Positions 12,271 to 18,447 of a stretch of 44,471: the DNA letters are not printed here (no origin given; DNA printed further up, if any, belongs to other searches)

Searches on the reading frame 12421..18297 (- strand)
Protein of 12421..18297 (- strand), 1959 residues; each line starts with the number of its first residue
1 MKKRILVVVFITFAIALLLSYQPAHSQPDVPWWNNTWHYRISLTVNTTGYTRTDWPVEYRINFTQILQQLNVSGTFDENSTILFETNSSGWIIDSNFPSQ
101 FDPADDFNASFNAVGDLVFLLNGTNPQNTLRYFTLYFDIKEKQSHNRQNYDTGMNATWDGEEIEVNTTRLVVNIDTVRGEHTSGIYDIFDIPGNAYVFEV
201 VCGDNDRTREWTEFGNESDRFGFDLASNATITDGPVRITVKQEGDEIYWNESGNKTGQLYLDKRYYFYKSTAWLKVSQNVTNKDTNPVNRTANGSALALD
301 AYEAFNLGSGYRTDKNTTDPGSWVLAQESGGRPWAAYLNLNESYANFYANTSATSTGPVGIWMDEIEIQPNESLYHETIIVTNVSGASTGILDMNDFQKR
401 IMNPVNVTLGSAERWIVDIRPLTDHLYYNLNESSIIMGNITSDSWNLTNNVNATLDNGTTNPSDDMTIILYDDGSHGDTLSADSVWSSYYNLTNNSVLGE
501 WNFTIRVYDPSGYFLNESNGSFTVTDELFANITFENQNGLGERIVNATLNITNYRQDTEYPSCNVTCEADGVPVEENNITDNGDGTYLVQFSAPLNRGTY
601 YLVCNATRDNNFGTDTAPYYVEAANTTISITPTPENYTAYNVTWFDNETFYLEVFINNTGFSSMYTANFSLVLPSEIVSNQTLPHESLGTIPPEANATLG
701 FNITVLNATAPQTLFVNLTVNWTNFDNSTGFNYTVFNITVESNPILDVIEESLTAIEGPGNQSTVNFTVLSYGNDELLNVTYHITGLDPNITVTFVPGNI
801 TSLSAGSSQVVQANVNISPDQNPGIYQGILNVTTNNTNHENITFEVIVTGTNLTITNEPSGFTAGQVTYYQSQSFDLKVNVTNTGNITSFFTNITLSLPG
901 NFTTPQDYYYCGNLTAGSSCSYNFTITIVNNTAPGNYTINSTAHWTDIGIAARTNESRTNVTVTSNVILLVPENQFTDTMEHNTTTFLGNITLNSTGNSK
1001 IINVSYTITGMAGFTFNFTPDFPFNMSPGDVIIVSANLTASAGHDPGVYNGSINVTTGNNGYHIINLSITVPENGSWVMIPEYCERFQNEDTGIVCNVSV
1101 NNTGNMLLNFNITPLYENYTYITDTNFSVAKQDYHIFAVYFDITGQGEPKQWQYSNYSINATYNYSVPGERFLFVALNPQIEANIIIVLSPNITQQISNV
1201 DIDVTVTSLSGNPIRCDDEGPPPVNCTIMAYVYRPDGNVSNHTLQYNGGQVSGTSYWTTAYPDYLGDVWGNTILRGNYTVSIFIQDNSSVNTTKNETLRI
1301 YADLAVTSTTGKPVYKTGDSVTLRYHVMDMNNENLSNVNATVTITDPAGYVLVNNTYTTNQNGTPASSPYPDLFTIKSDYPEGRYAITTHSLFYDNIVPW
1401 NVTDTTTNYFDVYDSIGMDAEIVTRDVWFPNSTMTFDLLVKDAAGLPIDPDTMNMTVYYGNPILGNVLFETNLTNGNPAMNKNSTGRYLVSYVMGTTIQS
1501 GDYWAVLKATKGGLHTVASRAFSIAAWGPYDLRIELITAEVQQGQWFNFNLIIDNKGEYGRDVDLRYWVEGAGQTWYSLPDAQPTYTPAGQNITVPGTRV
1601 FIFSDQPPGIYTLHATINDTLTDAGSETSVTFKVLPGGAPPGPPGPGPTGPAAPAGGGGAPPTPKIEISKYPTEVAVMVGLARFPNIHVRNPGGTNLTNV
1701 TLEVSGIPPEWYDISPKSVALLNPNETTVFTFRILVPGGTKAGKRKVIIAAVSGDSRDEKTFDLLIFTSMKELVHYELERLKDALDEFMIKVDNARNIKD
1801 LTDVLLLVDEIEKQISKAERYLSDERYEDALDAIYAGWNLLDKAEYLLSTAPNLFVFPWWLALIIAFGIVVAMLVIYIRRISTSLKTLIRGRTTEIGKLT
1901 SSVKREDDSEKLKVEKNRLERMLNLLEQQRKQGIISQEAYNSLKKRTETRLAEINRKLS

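Call 10: search_protein_families(library=pfam, proteins=[window:12421-18297:-], max_evalue=0.01)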
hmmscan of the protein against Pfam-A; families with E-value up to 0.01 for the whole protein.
window:12421-18297:- (1959 aa): 4 families
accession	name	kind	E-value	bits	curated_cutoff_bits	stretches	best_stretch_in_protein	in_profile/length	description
PF10633.15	NPCBM_assoc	-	9.4e-24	83.8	24.4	3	1687-1750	11-74/78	NPCBM-associated, NEW3 domain of alpha-galactosidase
PF01835.25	MG2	-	6.4e-10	39.7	32.8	1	1309-1389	5-80/96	MG2 domain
PF14524.12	Wzt_C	-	0.00023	21.6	30.4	0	1313-1388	26-102/143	Wzt C-terminal domain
PF22888.1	FIMAH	-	0.0077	17.2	24.8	0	1917-1949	46-78/81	FIMAH domain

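Call 33: search_protein_families(library=ncbifam, proteins=[window:12421-18297:-], max_evalue=0.01)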
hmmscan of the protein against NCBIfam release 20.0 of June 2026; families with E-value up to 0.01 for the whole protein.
window:12421-18297:- (1959 aa): 1 family
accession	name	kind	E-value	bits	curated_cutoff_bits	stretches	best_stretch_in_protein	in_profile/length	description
NF041940.1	choice_anch_X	domain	9.1e-07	28.5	25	1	468-493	1-26/37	choice-of-anchor X domain-containing protein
